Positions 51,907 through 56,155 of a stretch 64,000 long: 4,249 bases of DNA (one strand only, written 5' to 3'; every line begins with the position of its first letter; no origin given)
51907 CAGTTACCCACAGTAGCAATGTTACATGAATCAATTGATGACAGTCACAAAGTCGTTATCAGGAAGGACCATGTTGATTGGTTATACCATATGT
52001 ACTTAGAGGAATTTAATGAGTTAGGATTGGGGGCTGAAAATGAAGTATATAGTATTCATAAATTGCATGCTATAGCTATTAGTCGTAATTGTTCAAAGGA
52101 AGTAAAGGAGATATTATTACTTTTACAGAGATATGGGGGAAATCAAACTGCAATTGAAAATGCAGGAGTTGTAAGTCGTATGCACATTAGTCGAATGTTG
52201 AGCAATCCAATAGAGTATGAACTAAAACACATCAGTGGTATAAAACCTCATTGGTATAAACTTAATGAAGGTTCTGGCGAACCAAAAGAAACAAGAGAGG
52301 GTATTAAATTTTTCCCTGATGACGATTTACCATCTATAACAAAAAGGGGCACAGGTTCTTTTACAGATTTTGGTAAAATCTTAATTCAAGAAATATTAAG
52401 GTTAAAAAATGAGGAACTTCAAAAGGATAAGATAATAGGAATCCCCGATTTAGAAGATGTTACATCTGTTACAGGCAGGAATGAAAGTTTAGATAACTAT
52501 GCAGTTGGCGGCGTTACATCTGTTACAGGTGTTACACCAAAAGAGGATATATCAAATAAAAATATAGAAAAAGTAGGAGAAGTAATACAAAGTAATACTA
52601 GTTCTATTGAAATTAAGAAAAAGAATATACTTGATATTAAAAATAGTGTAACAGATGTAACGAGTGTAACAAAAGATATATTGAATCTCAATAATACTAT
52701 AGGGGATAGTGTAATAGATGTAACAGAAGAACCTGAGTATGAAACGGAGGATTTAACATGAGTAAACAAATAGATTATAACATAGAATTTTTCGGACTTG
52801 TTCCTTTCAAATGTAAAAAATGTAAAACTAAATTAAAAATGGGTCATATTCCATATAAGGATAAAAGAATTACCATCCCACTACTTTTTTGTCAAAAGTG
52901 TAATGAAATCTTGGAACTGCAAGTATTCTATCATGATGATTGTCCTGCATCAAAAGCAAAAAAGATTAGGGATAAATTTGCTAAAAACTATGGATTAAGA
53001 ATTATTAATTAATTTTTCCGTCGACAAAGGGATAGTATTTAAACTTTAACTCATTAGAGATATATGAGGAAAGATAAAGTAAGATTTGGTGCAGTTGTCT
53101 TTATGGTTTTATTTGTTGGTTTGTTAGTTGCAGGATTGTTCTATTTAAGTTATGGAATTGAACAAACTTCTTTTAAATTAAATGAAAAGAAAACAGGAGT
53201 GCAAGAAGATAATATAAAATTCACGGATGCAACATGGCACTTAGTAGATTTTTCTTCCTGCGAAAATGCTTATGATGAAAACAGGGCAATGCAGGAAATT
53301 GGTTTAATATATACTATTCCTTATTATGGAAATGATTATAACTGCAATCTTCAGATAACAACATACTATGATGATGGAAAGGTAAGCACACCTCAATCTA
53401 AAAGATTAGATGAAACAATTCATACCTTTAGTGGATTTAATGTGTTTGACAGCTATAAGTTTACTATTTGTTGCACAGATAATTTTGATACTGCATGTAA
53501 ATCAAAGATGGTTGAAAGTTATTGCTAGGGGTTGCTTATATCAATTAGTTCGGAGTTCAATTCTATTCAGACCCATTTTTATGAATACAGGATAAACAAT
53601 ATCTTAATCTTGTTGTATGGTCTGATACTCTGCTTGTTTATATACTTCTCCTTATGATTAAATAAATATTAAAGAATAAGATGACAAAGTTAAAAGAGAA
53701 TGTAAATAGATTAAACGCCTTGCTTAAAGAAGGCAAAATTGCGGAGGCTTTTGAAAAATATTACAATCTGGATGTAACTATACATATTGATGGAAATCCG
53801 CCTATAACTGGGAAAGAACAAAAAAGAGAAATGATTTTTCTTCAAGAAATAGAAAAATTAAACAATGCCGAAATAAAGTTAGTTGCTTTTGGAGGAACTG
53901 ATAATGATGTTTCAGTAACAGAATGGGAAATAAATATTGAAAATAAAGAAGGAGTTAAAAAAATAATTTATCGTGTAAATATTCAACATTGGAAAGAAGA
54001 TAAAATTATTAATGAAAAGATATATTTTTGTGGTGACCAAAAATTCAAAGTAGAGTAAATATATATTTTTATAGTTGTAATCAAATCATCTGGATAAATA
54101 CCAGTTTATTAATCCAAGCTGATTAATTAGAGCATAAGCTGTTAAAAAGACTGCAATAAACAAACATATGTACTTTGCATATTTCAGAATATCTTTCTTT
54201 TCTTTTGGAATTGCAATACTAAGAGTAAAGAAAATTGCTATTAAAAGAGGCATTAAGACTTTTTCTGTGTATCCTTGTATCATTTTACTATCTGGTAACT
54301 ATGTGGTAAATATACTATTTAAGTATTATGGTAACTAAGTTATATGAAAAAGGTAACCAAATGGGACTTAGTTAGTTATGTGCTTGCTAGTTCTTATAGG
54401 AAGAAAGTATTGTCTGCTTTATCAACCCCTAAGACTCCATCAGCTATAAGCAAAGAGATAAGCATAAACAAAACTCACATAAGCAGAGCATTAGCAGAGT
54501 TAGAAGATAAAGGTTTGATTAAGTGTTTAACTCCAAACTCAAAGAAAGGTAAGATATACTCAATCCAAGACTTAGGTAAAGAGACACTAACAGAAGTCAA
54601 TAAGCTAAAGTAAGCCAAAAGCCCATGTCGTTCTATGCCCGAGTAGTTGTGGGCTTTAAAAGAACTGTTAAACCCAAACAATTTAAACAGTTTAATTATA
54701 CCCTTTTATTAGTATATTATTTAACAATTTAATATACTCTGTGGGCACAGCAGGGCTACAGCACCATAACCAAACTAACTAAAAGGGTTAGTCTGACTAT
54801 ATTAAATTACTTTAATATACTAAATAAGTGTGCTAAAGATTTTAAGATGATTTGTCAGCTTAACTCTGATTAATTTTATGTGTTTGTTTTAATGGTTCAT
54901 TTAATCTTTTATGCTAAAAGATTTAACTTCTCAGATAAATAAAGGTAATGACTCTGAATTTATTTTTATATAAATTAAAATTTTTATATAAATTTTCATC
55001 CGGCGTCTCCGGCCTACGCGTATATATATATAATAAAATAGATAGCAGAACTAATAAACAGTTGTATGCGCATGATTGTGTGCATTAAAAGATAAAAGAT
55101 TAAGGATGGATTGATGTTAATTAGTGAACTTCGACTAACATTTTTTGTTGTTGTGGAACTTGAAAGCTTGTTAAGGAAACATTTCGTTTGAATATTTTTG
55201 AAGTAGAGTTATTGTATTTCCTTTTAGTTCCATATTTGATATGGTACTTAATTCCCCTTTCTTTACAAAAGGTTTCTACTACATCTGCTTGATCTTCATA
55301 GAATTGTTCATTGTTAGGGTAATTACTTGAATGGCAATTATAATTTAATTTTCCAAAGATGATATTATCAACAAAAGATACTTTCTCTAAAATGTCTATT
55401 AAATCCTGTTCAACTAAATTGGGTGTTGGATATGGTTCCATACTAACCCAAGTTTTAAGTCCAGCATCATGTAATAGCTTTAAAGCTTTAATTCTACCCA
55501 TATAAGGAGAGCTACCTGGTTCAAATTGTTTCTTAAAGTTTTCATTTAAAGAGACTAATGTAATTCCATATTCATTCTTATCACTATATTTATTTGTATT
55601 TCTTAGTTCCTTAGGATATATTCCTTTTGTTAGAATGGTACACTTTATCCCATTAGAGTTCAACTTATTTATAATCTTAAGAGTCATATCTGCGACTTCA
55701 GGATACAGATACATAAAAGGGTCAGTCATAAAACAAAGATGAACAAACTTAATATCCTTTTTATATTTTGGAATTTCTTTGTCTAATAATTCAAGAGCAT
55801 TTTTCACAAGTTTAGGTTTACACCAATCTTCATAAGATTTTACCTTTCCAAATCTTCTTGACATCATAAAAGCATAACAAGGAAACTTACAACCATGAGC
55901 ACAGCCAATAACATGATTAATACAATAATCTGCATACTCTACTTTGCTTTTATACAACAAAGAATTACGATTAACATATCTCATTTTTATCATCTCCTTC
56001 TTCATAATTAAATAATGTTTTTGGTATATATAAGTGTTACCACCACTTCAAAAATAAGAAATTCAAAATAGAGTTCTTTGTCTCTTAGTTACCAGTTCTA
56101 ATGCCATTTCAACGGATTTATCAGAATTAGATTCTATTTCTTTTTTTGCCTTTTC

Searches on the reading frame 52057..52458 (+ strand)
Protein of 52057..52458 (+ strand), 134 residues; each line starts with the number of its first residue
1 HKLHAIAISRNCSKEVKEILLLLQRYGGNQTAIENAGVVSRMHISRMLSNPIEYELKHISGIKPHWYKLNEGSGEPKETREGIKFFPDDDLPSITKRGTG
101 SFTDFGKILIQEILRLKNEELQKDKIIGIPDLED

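Call 38: search_protein_families(library=pfam, proteins=[window:52057-52458:+], max_evalue=10)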
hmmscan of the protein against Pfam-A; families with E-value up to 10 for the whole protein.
seq(134 aa): 0 families

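Call 59: search_solved_structures(query=A4, max_evalue=10, show_alignments=2)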
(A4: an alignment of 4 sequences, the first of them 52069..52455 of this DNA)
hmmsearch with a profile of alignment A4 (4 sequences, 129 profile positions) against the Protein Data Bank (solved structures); distinct sequences matched with E-value up to 10: 1.
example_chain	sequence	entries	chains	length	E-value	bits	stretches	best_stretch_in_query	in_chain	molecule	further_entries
3qz3_A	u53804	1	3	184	0.24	14.6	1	75-100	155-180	Ferritin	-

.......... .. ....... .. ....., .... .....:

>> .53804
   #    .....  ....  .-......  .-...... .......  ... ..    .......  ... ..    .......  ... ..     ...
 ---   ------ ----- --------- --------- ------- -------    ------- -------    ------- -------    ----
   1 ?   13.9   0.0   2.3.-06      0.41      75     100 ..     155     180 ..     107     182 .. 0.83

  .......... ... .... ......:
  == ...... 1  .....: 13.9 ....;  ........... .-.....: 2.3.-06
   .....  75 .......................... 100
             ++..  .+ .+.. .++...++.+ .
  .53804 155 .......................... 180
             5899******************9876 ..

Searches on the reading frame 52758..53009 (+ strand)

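Call 7: search_protein_families(library=pfam, proteins=[window:52758-53009:+], max_evalue=0.01)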
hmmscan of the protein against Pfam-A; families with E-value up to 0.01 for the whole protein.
window:52758-53009:+ (84 aa): 2 families
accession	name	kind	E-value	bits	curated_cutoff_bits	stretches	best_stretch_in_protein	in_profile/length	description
PF24292.1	DUF7479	-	0.00024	21.6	27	1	17-52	3-40/60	Domain of unknown function (DUF7479)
PF11331.13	Zn_ribbon_12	-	0.0061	16.7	27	0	41-55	5-19/45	EDR4 zinc-ribbon domain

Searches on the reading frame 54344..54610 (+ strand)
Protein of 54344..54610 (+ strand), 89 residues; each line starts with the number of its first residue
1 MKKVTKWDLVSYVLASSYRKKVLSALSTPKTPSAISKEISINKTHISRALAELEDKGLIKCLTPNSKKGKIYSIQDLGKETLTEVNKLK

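Call 7: search_protein_families(library=pfam, proteins=[window:54344-54610:+], max_evalue=0.01)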
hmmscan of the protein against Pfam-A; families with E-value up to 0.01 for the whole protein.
window:54344-54610:+ (89 aa): 20 families
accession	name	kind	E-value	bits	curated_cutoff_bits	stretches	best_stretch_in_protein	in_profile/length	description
PF25213.1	HVO_A0261_N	-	5.1e-07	29.9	35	1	9-60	3-55/86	HVO_A0261 N-terminal domain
PF12840.13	HTH_20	-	4.8e-05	23.7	27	1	14-60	1-49/51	Helix-turn-helix domain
PF01978.25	TrmB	-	5.4e-05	23.4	25.6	1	27-63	20-56/68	Sugar-specific transcriptional regulator TrmB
PF01047.28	MarR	-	6.8e-05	23.1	24.6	1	29-60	17-48/59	MarR family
PF14947.12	HTH_45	-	8.1e-05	23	25.5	1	22-88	11-72/77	Winged helix-turn-helix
PF12802.13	MarR_2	-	0.00013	22.4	27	1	30-59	21-50/61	MarR family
PF13463.12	HTH_27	-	0.00042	21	22.2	1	28-73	17-63/68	Winged helix DNA-binding domain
PF13730.12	HTH_36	-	0.0008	19.6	25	1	34-59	30-55/55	Helix-turn-helix domain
PF21984.2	DnaD_N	-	0.0015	19.1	27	1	31-80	37-89/101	DnaD N-terminal domain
PF01022.26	HTH_5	-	0.0015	18.8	22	1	19-60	4-46/47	Bacterial regulatory protein, arsR family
PF13412.12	HTH_24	-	0.0017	18.3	21.9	1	31-60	19-48/48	Winged helix-turn-helix DNA-binding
PF03297.21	Ribosomal_S25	-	0.0022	18.6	28.8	1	31-72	58-98/101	S25 ribosomal protein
PF02002.24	TFIIE_alpha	-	0.0022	18.3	22.9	1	9-62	2-60/105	TFIIE alpha subunit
PF13545.12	HTH_Crp_2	-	0.0023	18.3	27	1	26-63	19-55/70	Crp-like helix-turn-helix domain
PF03551.20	PadR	-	0.0025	18.2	27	1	38-84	26-75/75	Transcriptional regulator PadR-like family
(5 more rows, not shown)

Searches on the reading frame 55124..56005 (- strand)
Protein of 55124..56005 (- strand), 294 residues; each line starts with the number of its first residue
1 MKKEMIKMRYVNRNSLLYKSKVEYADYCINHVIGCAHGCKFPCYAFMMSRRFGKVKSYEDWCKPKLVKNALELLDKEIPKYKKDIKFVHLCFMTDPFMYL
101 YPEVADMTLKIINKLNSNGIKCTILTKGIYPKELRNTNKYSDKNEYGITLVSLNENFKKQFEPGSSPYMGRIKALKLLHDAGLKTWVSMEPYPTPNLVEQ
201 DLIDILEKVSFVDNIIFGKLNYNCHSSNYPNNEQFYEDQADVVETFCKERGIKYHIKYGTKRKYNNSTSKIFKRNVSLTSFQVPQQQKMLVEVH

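Call 7: search_protein_families(library=pfam, proteins=[window:55124-56005:-], max_evalue=0.01)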
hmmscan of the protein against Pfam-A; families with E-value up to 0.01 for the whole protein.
window:55124-56005:- (294 aa): 2 families
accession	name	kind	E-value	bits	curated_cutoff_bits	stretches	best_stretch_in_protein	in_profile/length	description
PF04055.27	Radical_SAM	-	1.2e-11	45.6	29.5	1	29-208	1-165/166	Radical SAM superfamily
PF07505.17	DUF5131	-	5.9e-05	23.1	28.9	1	19-128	1-112/243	Protein of unknown function (DUF5131)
